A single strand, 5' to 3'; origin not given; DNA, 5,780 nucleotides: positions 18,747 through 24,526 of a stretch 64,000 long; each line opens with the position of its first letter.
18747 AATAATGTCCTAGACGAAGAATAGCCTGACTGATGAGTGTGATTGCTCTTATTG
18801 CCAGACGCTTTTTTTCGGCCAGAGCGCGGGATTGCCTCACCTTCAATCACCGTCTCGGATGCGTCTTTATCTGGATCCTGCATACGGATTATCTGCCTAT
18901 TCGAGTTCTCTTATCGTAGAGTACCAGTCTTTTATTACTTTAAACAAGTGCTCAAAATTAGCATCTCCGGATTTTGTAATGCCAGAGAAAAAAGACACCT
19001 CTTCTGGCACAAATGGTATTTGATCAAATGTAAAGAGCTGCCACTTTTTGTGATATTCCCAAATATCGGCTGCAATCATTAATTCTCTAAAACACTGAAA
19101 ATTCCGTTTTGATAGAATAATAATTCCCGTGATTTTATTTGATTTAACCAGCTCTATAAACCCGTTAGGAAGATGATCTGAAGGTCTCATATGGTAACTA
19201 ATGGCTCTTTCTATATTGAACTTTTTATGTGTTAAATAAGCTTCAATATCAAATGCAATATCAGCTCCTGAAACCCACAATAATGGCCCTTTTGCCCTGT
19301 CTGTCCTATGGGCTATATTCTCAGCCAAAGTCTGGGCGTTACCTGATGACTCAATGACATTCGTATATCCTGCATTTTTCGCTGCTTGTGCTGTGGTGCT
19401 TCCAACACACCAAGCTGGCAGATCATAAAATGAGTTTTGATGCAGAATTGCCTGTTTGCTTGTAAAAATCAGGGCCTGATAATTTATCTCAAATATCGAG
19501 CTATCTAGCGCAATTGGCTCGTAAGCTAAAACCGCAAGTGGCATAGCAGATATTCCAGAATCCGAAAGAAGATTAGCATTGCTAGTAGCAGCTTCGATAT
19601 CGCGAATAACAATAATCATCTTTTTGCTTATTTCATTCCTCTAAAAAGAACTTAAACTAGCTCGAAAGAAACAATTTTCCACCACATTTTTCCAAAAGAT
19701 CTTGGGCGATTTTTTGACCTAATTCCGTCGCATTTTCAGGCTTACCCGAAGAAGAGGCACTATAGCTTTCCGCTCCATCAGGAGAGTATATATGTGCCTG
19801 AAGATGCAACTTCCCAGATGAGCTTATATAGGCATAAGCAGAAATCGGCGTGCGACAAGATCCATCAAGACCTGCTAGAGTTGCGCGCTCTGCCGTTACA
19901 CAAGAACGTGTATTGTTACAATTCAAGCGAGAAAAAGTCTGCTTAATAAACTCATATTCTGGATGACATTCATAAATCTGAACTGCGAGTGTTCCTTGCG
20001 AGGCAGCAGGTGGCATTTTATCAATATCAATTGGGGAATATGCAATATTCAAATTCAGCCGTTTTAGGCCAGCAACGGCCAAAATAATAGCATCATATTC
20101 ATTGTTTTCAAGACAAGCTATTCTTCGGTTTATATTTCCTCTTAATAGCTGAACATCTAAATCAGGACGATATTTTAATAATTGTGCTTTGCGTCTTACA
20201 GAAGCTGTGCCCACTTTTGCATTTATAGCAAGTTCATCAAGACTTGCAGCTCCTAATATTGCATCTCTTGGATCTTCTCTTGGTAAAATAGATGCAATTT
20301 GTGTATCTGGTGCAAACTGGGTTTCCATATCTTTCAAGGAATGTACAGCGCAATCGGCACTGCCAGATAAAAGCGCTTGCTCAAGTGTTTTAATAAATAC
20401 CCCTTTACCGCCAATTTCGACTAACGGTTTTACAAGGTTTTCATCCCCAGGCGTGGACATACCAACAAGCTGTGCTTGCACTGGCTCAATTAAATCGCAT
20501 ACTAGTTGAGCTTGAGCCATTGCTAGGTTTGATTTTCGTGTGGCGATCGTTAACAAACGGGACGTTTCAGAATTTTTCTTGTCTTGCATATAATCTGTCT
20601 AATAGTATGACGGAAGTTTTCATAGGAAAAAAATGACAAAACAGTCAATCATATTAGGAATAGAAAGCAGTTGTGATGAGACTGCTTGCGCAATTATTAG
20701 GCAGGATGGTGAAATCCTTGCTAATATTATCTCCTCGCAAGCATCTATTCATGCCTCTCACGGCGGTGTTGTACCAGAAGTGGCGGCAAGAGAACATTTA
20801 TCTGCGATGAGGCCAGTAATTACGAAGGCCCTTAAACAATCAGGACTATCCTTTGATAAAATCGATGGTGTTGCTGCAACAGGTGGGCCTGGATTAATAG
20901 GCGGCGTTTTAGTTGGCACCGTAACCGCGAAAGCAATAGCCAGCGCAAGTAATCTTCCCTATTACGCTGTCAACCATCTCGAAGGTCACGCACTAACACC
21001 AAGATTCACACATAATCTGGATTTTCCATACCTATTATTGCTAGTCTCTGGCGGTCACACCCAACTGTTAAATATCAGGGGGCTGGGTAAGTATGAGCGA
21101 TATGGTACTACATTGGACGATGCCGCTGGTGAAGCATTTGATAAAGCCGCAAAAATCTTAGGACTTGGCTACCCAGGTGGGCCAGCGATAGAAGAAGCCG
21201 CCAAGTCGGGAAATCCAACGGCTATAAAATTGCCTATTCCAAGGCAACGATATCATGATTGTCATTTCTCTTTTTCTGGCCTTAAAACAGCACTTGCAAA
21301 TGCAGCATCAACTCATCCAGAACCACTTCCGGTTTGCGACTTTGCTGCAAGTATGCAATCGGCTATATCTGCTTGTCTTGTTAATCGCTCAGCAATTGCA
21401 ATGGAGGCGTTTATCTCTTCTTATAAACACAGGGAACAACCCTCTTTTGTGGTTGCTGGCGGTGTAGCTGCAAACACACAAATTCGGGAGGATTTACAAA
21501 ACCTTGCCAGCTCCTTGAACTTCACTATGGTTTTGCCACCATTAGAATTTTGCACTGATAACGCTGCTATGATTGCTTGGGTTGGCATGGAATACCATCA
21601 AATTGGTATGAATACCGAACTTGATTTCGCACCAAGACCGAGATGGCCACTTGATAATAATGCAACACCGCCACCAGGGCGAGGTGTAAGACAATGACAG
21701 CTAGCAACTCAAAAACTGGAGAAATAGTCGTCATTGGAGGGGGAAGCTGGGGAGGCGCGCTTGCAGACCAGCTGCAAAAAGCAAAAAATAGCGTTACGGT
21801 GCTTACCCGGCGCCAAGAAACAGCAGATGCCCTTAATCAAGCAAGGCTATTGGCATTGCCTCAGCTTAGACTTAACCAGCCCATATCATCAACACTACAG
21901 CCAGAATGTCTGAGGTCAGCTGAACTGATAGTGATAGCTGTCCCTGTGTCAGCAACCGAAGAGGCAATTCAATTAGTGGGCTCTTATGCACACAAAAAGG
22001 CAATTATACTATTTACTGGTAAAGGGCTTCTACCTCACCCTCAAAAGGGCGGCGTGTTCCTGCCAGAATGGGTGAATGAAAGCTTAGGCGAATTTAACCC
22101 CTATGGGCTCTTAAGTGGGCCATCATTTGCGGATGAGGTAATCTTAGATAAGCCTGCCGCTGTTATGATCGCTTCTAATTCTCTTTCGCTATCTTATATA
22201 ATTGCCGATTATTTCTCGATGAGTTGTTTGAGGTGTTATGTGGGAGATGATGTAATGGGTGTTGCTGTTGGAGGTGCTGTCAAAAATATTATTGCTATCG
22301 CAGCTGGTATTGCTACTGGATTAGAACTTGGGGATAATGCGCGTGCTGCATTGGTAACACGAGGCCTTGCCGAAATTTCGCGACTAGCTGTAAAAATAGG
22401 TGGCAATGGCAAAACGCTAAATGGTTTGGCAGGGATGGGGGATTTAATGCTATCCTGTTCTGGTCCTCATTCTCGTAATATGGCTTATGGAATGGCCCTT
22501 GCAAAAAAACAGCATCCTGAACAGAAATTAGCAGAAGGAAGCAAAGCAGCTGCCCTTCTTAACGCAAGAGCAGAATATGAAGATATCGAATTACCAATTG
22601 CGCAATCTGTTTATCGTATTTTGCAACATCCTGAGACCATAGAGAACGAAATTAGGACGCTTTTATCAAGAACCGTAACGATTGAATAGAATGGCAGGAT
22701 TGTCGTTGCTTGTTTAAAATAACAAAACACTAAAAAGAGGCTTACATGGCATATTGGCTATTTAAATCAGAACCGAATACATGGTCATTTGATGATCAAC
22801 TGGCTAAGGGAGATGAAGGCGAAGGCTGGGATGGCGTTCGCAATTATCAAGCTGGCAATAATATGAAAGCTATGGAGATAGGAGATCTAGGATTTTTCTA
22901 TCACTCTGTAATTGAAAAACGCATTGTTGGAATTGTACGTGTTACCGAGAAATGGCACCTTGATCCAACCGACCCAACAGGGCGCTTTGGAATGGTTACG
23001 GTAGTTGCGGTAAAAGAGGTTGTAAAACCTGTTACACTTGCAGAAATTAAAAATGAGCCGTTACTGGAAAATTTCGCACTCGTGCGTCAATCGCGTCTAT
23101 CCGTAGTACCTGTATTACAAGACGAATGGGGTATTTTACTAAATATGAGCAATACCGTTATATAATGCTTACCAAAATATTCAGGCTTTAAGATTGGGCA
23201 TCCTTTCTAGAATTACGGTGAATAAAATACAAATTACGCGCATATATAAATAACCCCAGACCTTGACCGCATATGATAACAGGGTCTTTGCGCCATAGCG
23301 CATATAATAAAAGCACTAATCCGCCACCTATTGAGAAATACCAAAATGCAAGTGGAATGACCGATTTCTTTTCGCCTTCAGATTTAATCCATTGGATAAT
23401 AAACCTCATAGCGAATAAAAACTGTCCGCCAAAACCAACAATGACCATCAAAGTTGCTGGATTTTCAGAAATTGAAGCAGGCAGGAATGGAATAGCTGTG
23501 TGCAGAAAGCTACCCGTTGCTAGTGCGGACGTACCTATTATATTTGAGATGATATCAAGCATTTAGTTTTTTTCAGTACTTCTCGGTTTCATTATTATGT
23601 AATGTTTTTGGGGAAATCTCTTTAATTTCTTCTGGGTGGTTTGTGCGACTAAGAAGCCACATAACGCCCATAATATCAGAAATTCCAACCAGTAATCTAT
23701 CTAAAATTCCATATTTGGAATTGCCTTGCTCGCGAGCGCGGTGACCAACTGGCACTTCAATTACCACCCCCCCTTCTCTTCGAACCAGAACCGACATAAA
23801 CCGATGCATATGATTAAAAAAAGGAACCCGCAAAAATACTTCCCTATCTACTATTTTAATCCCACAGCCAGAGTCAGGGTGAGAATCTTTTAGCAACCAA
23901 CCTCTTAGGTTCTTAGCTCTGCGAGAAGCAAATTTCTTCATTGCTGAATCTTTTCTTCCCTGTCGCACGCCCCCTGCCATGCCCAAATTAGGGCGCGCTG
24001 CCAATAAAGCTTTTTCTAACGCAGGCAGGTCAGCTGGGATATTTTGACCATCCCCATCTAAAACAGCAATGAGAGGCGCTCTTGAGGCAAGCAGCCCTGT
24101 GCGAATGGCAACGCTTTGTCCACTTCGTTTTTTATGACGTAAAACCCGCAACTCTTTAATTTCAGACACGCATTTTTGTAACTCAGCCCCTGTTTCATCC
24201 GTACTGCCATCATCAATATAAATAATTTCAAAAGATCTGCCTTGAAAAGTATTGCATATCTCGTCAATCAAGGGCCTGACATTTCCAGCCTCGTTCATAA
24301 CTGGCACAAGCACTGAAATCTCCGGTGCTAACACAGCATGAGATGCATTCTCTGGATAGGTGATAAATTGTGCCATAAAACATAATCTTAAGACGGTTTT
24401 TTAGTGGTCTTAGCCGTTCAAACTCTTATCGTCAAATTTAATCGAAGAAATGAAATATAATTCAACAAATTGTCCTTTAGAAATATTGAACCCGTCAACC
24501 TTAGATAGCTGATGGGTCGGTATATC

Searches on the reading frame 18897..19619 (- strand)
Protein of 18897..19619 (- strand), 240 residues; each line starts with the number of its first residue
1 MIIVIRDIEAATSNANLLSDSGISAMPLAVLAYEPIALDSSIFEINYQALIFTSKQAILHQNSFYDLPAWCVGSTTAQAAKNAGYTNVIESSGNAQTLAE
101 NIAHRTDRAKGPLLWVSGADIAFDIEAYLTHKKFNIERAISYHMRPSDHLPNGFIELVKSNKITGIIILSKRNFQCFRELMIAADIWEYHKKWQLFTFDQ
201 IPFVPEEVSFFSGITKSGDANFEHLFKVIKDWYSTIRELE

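Call 65: search_protein_families(library=pfam, max_evalue=0.00001, proteins=[window:18897-19619:-])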
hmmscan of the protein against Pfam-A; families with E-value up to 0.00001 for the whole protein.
window:18897-19619:- (240 aa): 1 family
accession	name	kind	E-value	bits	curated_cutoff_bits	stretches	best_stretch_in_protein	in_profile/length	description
PF02602.20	HEM4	-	3e-19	69.5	27.5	1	16-184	5-190/231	Uroporphyrinogen-III synthase HemD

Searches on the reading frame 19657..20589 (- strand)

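Call 65: search_protein_families(library=pfam, max_evalue=0.00001, proteins=[window:19657-20589:-])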
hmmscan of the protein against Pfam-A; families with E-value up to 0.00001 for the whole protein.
window:19657-20589:- (310 aa): 2 families
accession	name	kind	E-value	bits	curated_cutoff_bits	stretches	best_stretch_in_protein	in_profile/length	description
PF01379.25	Porphobil_deam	-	1.7e-67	227.4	22.1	1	13-207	1-200/207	Porphobilinogen deaminase, dipyromethane cofactor binding domain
PF03900.20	Porphobil_deamC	-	6.1e-16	59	26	1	230-299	3-73/74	Porphobilinogen deaminase, C-terminal domain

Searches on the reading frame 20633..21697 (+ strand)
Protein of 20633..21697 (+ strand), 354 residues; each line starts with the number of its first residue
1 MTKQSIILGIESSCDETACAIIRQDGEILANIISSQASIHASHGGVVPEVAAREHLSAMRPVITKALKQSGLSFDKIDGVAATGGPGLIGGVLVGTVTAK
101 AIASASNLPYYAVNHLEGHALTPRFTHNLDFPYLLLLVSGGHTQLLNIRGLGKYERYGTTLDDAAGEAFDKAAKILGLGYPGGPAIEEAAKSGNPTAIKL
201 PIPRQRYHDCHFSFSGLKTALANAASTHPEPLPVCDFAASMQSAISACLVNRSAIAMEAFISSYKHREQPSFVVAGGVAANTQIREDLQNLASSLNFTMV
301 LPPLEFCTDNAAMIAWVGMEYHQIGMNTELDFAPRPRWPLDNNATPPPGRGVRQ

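Call 65: search_protein_families(library=pfam, max_evalue=0.00001, proteins=[window:20633-21697:+])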
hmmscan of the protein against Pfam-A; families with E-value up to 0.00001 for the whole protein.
window:20633-21697:+ (354 aa): 1 family
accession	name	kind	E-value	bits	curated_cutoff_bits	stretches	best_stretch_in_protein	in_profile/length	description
PF00814.31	TsaD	-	4.9e-88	295.7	24.8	1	27-316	1-264/264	tRNA N6-adenosine threonylcarbamoyltransferase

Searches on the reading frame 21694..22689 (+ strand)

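Call 65: search_protein_families(library=pfam, max_evalue=0.00001, proteins=[window:21694-22689:+])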
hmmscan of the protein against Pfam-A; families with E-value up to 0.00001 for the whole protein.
window:21694-22689:+ (331 aa): 6 families
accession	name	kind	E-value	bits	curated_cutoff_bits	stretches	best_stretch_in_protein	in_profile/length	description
PF07479.19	NAD_Gly3P_dh_C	-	3.2e-43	147.8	25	1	186-318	1-139/142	NAD-dependent glycerol-3-phosphate dehydrogenase C-terminus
PF01210.29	NAD_Gly3P_dh_N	-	2.5e-27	96.3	23.1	1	11-164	2-155/158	NAD-dependent glycerol-3-phosphate dehydrogenase N-terminus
PF20618.3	GPD_NAD_C_bact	-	3.8e-12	47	27.6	1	246-306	1-66/66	Bacterial GPD, NAD-dependent C-terminal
PF02558.23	ApbA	-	1e-10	41.9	22.2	1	11-112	1-103/150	Ketopantoate reductase PanE/ApbA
PF03807.23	F420_oxidored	-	4.8e-09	37.1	21.6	1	11-105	2-88/94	NADP oxidoreductase coenzyme F420-dependent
PF02254.24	TrkA_N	-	6.2e-06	27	23.8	0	11-92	1-79/116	TrkA-N domain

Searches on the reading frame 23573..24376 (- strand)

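Call 65: search_protein_families(library=pfam, max_evalue=0.00001, proteins=[window:23573-24376:-])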
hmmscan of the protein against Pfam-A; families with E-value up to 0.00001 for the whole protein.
window:23573-24376:- (267 aa): 1 family
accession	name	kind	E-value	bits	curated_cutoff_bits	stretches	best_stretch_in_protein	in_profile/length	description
PF00535.33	Glycos_transf_2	-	3.3e-22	79.6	23.3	1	21-161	1-144/168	Glycosyl transferase family 2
